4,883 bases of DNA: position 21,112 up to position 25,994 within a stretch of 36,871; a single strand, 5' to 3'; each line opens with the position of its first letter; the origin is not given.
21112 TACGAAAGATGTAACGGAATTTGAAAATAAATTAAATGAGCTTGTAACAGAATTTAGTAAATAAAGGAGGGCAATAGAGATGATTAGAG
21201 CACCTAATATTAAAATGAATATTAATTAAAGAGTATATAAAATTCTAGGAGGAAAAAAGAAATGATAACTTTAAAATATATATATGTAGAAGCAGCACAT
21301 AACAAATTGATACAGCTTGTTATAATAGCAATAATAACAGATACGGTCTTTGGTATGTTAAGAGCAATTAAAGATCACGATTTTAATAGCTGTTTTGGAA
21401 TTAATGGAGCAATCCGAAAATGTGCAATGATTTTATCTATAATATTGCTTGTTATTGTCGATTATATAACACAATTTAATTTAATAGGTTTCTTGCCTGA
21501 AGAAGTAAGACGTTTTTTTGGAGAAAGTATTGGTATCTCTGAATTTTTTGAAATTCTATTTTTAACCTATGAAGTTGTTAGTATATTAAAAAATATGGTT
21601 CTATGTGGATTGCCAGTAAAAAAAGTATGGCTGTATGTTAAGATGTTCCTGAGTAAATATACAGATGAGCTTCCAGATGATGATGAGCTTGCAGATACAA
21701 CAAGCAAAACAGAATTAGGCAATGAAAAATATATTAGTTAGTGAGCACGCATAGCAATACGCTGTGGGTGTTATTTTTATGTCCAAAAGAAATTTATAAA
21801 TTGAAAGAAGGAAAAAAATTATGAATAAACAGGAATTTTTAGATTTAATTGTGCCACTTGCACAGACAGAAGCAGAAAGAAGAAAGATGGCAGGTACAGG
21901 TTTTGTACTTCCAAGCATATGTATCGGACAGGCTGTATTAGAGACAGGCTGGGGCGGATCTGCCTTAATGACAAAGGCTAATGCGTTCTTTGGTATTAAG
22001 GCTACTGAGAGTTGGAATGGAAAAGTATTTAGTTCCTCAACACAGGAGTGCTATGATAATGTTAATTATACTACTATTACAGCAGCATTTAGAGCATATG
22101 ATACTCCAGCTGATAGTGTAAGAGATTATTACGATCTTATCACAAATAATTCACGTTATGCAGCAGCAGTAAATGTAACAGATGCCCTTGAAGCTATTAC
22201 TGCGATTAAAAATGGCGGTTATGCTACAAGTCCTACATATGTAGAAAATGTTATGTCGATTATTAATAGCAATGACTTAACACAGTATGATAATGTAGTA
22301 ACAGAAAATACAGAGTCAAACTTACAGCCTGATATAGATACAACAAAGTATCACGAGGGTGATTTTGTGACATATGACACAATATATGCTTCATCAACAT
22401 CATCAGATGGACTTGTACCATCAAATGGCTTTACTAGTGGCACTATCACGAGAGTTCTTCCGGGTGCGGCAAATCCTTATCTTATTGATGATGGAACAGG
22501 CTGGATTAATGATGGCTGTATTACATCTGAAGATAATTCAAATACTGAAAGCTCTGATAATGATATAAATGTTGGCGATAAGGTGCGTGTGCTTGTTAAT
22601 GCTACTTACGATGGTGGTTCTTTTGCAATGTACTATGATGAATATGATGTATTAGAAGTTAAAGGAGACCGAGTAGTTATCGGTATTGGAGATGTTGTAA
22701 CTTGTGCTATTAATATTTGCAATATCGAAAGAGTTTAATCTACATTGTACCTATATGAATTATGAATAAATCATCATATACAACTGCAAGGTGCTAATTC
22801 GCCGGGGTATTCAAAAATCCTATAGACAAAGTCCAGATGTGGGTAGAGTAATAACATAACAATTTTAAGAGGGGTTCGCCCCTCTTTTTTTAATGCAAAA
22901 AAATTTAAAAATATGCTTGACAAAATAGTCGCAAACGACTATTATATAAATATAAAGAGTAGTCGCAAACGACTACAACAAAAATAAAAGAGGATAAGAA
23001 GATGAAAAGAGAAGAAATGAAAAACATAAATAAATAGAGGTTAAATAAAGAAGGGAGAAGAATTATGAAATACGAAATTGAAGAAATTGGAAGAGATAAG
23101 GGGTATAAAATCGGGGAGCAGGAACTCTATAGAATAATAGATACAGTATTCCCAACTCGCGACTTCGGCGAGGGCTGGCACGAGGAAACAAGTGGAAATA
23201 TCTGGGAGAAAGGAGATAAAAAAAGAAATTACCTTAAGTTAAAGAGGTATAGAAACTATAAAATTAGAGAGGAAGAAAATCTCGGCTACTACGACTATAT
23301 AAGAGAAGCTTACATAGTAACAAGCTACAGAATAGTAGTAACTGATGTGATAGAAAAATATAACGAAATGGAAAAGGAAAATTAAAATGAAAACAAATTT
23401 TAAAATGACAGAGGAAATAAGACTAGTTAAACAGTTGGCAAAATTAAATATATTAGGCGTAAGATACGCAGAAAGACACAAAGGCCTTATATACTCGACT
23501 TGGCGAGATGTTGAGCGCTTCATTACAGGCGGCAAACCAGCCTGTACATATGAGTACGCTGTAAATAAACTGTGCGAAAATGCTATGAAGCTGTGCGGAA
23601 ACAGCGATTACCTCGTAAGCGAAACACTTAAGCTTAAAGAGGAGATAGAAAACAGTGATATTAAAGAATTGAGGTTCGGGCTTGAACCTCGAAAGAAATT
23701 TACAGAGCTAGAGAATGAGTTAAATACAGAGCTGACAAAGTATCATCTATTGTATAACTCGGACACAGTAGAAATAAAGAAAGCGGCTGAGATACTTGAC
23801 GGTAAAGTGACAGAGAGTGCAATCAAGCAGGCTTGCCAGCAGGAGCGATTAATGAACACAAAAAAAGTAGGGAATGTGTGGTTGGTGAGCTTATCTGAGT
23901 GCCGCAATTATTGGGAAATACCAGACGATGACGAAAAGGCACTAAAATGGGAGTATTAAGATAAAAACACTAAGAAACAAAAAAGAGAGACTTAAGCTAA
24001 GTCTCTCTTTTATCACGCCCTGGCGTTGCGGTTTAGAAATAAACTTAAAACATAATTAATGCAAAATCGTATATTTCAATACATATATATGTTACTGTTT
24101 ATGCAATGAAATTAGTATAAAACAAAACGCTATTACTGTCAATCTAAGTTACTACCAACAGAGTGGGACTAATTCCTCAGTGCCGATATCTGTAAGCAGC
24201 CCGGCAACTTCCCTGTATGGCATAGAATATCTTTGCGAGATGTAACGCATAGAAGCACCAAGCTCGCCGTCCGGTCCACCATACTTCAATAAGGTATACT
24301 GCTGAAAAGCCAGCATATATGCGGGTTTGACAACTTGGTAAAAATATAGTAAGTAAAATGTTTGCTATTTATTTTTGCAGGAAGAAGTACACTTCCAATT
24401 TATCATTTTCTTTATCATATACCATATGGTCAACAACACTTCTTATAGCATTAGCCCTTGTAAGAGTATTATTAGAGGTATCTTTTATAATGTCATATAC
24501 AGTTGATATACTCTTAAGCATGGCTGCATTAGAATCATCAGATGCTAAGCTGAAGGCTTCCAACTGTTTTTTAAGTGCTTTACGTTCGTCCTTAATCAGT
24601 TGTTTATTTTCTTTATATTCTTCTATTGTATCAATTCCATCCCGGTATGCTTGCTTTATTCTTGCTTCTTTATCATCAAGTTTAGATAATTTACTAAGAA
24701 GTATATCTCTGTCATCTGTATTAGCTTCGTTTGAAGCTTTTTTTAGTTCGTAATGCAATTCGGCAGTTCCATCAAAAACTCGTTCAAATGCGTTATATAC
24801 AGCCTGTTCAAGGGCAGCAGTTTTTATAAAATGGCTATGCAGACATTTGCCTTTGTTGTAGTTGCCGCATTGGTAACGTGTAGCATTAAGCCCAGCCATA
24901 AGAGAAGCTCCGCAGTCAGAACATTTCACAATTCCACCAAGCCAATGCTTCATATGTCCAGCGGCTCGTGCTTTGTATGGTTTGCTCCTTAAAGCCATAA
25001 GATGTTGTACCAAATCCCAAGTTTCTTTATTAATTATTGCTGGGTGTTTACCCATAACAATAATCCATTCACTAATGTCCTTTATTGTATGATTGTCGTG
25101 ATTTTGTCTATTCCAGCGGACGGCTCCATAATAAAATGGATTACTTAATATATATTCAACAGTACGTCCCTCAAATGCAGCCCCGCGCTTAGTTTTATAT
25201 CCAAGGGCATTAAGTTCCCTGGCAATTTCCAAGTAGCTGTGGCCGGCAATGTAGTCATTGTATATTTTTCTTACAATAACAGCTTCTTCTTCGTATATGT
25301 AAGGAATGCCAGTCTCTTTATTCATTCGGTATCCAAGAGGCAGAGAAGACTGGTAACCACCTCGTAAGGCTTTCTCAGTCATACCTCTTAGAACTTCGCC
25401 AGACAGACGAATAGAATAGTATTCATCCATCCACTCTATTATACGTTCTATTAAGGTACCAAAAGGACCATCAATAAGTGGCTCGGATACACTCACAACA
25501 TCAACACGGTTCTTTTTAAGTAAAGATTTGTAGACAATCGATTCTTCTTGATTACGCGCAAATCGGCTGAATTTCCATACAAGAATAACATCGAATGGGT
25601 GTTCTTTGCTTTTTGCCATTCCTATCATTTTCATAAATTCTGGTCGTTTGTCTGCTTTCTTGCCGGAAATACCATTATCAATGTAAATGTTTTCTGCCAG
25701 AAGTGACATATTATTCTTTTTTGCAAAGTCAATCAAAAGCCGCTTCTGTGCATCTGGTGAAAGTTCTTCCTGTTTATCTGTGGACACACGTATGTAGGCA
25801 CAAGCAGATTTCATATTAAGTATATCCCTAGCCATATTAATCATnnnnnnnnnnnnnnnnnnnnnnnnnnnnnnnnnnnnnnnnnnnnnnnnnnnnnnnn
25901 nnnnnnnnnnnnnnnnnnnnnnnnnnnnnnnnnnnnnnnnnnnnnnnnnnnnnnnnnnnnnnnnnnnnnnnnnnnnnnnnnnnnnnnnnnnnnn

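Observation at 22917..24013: Post-lysis two-gene moron with a doubly operated consensus promoter: acr/aca-like architecture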

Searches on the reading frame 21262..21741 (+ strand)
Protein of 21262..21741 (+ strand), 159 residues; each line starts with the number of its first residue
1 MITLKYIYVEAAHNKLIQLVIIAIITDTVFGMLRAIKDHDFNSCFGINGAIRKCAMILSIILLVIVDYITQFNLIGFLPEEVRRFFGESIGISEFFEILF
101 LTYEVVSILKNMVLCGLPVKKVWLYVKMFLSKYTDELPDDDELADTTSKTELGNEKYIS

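Call 3: search_protein_families(library=pfam, proteins=[window:21262-21741:+], max_evalue=1)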
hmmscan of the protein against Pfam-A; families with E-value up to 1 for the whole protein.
window:21262-21741:+ (159 aa): 2 families
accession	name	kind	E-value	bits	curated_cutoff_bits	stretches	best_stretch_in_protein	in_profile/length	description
PF05105.17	Phage_holin_4_1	-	1.1e-19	71.1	22.2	1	9-122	6-106/116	Bacteriophage holin family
PF06947.17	DUF1290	-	0.11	13.1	24.4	1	13-56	5-47/86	Protein of unknown function (DUF1290)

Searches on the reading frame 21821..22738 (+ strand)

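Call 3: search_protein_families(library=pfam, proteins=[window:21821-22738:+], max_evalue=1)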
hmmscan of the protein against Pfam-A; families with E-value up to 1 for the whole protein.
window:21821-22738:+ (305 aa): 1 family
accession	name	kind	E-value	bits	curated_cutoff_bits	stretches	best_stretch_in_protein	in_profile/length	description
PF01832.25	Glucosaminidase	-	3.2e-31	109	30.2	1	29-153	13-123/123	Mannosyl-glycoprotein endo-beta-N-acetylglucosaminidase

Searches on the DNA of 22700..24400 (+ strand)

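Call 6: search_dna_similar(query=window:22700-24400:+, collection=phages, mode=distant, max_rows=20)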
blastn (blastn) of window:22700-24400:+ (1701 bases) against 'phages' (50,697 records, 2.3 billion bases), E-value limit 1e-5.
Records with a match: 1; places in all: 1; records where one place covers at least 80% of the query: 0.
Best place of each record, by identity: 60-80% 1.
By first word of the organism name: Bacteriophage 1.
By host as written in the record: - 1.
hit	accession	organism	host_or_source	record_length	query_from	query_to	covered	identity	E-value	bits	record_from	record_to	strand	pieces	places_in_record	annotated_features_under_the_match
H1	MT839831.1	Bacteriophage sp.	human fecal samples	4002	1472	1584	7%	73.5%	4e-9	70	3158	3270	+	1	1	record has no annotation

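Call 65: search_rna_families(source=window, start=22800, end=24400, threshold=evalue, max_evalue=1)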
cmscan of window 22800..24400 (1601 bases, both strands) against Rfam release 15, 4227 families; matches with E-value up to 1: 5.
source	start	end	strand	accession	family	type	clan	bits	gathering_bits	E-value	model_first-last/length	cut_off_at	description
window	23973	24062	-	RF01409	STnc250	Gene; sRNA;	-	29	42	0.0031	1-94/94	no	STnc250 Hfq binding RNA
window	22850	22889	+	RF01403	STnc290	Gene; sRNA;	-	22.5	60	0.44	1-65/65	no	STnc290 Hfq binding RNA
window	23979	24013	-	RF03623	mir-1252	Gene; miRNA;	-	22.1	70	0.98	1-65/65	no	mir-1252 microRNA precursor family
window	23979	24011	+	RF03308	MIR848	Gene; miRNA;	-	18.8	90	0.9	34-66/97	no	MIR848 microRNA precursor family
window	23970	24104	+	RF01808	MicX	Gene; sRNA;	-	17.6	75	0.49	1-194/194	no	MicX Vibrio cholerae sRNA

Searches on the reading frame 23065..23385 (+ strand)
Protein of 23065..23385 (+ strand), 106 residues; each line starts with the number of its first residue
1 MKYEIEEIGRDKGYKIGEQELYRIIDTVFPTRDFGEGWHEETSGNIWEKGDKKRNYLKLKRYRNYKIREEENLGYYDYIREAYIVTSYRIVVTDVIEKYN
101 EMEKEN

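Call 3: search_protein_families(library=pfam, proteins=[window:23065-23385:+], max_evalue=1)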
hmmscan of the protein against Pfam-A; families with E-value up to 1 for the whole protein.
window:23065-23385:+ (106 aa): 1 family
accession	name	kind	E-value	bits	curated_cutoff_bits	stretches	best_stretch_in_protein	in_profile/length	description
PF08000.17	bPH_1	-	0.023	15.1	27.7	1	60-95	20-55/122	Bacterial PH domain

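Call 4: search_protein_families(library=phrogs, proteins=[window:23065-23385:+], max_evalue=1)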
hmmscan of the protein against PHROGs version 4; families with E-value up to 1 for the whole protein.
window:23065-23385:+ (106 aa): 1 family
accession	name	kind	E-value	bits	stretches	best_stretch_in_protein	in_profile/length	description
phrog_7115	-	unknown function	0.16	13.1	1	61-95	23-57/127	-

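Call 8: find_homologous_proteins(query=window:23065-23385:+)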
Query window:23065-23385:+ (106 aa): 10 proteins with E <= 0.001 among 14 candidates.
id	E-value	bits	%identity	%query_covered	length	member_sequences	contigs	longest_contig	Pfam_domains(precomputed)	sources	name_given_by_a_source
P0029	1.6e-62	226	100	100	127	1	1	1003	-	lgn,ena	-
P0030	1.7e-62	226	100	100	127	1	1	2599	-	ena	-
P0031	1.0e-61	223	99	100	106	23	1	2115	-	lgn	-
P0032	1.1e-52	194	84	100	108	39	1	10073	-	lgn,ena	-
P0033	2.0e-51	190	83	99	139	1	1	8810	-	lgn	-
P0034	2.7e-51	190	82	99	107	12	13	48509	-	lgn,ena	-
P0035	2.5e-45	171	74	97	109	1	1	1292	-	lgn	-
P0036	1.2e-37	146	65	94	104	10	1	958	-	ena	-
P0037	1.7e-30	123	58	96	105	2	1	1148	-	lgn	-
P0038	6.6e-22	95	72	55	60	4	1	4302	-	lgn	-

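Call 31: predict_structure(alignment_id=A4)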
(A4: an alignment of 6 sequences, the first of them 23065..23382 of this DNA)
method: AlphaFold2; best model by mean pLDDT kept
length: 106 residues; sequences in the alignment: 6
mean_pLDDT: 88.0   pTM: 0.79
mean pLDDT of the five models: 88.0, 85.9, 81.4, 75.5, 59.2
residues with pLDDT >= 90: 67; 70-90: 32; 50-70: 7; < 50: 0
segments of 3 or more residues with pLDDT < 50: none
pLDDT, mean of each block of 10 residues (from residue 1): 85 93 92 85 93 93 91 93 77 84 76
secondary structure, 60 per line:
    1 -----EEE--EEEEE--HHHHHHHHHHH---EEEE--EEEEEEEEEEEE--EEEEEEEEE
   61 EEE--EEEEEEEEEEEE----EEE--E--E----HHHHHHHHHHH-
elements in order: E6-8 E11-15 H18-28 E32-35 E38-49 E52-63 E66-77 E82-84 H95-105

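Call 34: fold_search(model_id=the predicted structure, library=pdb)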
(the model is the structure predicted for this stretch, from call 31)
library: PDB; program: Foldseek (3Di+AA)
matches with E <= 10: 634; with E <= 0.001: 0
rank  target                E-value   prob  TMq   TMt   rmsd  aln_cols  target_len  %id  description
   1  5jrb_A                7.0e-02  0.30  0.26  0.20   9.4       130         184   11  Rad52(1-212) K102A/K133A/E202A mutant (released 2016-08-10)
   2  5jrb_K                1.2e-01  0.28  0.24  0.18   6.6        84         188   12  Rad52(1-212) K102A/K133A/E202A mutant (released 2016-08-10)
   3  8rjw_E                2.1e-01  0.12  0.20  0.16   9.5       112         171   12  Human RAD52 open ring - ssDNA complex (released 2024-04-24)
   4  9yi9_P                2.5e-01  0.35  0.27  0.20   6.4        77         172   17  Cryo-EM structure of yeast Mgm101 in the lock-washer apo state (released 2025-11-05)
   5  8rjw_F                2.9e-01  0.12  0.20  0.16   7.5        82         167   11  Human RAD52 open ring - ssDNA complex (released 2024-04-24)
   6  7ok0_B                3.7e-01  0.44  0.27  0.04   7.6        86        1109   12  Cryo-EM structure of the Sulfolobus acidocaldarius RNA polymerase at 2.88 A (released 2021-08-25)
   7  2qux_A                4.1e-01  0.10  0.21  0.18  15.4       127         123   10  PP7 coat protein dimer in complex with RNA hairpin (released 2007-12-18)
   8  6dt6                  4.3e-01  0.23  0.25  0.13   8.0       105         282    8  Crystal Structure of the YopH PTP1B Chimera 3 PTPase bound to vanadate (released 2018-08-29)
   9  2qud_B                4.3e-01  0.11  0.22  0.20  15.3       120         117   11  PP7 Coat Protein Dimer (released 2007-12-18)
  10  2qux_B                5.4e-01  0.08  0.21  0.19  15.4       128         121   10  PP7 coat protein dimer in complex with RNA hairpin (released 2007-12-18)
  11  4ayb_B                5.7e-01  0.69  0.31  0.04   6.7        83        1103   14  RNAP at 3.2Ang (released 2012-08-08)
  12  7l0i                  5.7e-01  0.15  0.26  0.14  14.0       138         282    7  Ligand-free YopH G352T (released 2021-05-12)
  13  9yi6_A                6.4e-01  0.21  0.25  0.20   6.8        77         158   17  Cryo-EM structure of yeast Mgm101 bound to 83-mer ssDNA (released 2025-11-05)
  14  8squ_A                6.4e-01  0.15  0.24  0.10  14.1       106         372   10  Monomeric MapSPARTA bound with guide RNA and target DNA hybrid (released 2023-08-23)
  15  6drb                  6.8e-01  0.14  0.28  0.14  11.7       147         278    7  Crystal Structure of the YopH PTP1B WPD loop Chimera 3 PTPase bound to tungstate (released 2018-08-29)
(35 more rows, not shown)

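Call 35: search_protein_representatives(alignment_id=A4)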
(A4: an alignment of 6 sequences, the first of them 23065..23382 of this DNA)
Query: 6 sequences, 107 profile positions. Proteins with E-value up to 0.001 (for the whole library): 27; up to 1e-10: 11; up to 1e-30: 3. The best 27 are listed.
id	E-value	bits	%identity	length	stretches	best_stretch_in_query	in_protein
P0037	3.4e-48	178.1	-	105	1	2-105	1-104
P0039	9.7e-36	138.0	-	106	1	2-104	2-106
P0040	2.0e-35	137.0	-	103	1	4-102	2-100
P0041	6.6e-27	109.6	-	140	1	5-101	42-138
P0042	1.1e-23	99.2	-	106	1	2-102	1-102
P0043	1.2e-23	99.1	-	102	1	4-101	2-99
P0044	8.2e-19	83.6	-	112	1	1-51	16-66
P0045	1.3e-17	79.7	-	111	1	11-104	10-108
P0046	4.6e-17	77.9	-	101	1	4-98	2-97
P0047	3.7e-12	62.2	-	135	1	22-100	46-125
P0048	1.7e-11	60.0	-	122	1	7-98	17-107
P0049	3.3e-09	52.7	-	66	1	56-101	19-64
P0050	1.6e-07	47.2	-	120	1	36-86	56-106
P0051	2.1e-07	46.9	-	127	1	6-96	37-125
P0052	3.2e-07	46.3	-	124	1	33-96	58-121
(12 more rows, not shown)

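Call 44: fold_search(model_id=the predicted structure, library=viral)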
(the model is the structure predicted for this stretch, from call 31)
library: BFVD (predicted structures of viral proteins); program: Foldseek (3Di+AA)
matches with E <= 10: 1173; with E <= 0.001: 0
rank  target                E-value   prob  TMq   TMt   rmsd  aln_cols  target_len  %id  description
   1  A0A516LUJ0            1.2e-02  0.75  0.26  0.18  11.1       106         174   10  (no name in the UniProt tables at hand)
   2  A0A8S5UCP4            8.1e-02  0.87  0.34  0.19   7.7        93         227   16  Transcription initiation factor IIE, alpha FINGER, Transcription [Siphoviridae sp. ctgN495]
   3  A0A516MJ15            8.1e-02  0.60  0.28  0.26   9.5        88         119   10  (no name in the UniProt tables at hand)
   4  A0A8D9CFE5            9.0e-02  0.47  0.28  0.23  10.0        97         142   15  Uncharacterized protein [uncultured marine phage]
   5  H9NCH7                9.5e-02  0.96  0.31  0.44  10.8        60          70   10  (no name in the UniProt tables at hand)
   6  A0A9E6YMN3            1.1e-01  0.87  0.29  0.35  12.9        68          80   12  Lipoprotein SmpA/OmlA domain-containing protein [Pseudomonas phage PP9W2]
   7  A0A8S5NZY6            1.1e-01  0.38  0.28  0.15   8.1       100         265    8  Uncharacterized protein [Myoviridae sp. ctLnO19]
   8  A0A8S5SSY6            1.3e-01  0.28  0.27  0.14  12.2       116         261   11  DNA REPAIR PROTEIN RAD52 HOMOLOG-BINDING PROTEIN, DNA REPAIR, DNA.7A [Myoviridae sp. ctZ2t4]
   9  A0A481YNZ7            1.5e-01  0.85  0.36  0.13   6.7        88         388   16  Ribonuclease III [Pithovirus LCDPAC01]
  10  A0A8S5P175            1.6e-01  0.54  0.33  0.16   9.4       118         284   10  Uncharacterized protein [Myoviridae sp. ctLnO19]
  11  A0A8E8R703            1.8e-01  0.15  0.22  0.05  14.7       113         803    9  Major outer capsid protein [Mudumu virus]
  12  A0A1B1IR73            1.9e-01  0.38  0.32  0.19  11.5       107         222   14  (no name in the UniProt tables at hand)
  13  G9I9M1                1.9e-01  0.11  0.17  0.10  11.0       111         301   17  (no name in the UniProt tables at hand)
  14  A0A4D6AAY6            2.0e-01  0.28  0.28  0.18  13.7       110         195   10  (no name in the UniProt tables at hand)
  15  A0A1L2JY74            2.1e-01  0.77  0.32  0.28  10.0        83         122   19  Uncharacterized protein [Aeribacillus phage AP45]
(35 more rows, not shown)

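Call 52: search_solved_structures(query=A4, max_evalue=10)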
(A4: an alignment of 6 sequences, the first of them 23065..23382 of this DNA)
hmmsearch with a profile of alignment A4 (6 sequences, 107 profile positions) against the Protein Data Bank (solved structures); distinct sequences matched with E-value up to 10: 1.
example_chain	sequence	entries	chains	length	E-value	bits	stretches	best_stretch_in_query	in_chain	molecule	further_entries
4ahc_A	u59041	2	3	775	4.3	10.5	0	40-95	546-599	DNA POLYMERASE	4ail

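Call 53: search_protein_families(library=ncbifam, proteins=[window:23065-23385:+], max_evalue=0.1)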
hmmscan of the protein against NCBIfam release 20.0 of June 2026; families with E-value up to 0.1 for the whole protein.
window:23065-23385:+ (106 aa): 0 families

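Call 73: search_protein_families(library=padloc, proteins=[window:23065-23385:+], max_evalue=0.01)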
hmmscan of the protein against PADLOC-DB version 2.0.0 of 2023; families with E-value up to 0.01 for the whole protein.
window:23065-23385:+ (106 aa): 0 families

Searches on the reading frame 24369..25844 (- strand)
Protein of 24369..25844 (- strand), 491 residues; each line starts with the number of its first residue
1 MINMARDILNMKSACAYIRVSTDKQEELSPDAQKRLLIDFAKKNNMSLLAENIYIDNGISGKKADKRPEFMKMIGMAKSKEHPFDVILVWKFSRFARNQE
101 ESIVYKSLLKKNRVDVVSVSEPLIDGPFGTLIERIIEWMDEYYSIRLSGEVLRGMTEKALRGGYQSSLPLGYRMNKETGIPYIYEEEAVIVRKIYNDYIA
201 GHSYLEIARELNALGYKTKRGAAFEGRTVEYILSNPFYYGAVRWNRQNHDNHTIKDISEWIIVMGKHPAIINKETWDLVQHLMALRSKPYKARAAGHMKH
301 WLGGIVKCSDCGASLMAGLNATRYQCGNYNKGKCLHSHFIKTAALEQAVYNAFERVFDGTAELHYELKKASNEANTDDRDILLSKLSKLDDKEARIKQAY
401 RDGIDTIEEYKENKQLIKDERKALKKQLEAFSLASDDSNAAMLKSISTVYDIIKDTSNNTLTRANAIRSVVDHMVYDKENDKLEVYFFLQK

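Call 3: search_protein_families(library=pfam, proteins=[window:24369-25844:-], max_evalue=1)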
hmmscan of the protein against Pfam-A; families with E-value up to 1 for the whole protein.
window:24369-25844:- (491 aa): 6 families
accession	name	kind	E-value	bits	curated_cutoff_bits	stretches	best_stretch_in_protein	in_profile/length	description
PF07508.19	Recombinase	-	6.1e-30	103.9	21.1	1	185-284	1-100/102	Recombinase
PF00239.26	Resolvase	-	9.6e-28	97.5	23.3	1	15-163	2-144/145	Resolvase, N terminal domain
PF13408.12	Zn_ribbon_recom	-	2.7e-07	31.3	25.3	1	301-352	1-56/58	Recombinase zinc beta ribbon domain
PF06785.16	UPF0242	-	0.031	14.8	33.5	1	372-448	78-154/194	Uncharacterised protein family (UPF0242) N-terminus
PF21344.3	Zn_ribbon_LysW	-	0.12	12.5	27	1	302-315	18-31/46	Alpha-aminoadipate carrier protein LysW-like, globular domain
PF15188.11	CCDC-167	-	0.19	12.5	27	1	387-430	4-46/84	Coiled-coil domain-containing protein 167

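Call 4: search_protein_families(library=phrogs, proteins=[window:24369-25844:-], max_evalue=1)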
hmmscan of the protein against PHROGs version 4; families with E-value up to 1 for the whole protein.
window:24369-25844:- (491 aa): 4 families
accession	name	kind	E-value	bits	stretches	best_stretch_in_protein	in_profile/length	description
phrog_95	-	integration and excision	8.2e-116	389.1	1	10-483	86-562/651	integrase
phrog_125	-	DNA, RNA and nucleotide metabolism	1.8e-29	104.1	1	7-284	15-249/254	DNA invertase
phrog_7701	-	DNA, RNA and nucleotide metabolism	3.5e-05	25.1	1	166-210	2-44/137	DNA invertase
phrog_21739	-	unknown function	0.11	13.5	1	122-163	32-72/103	-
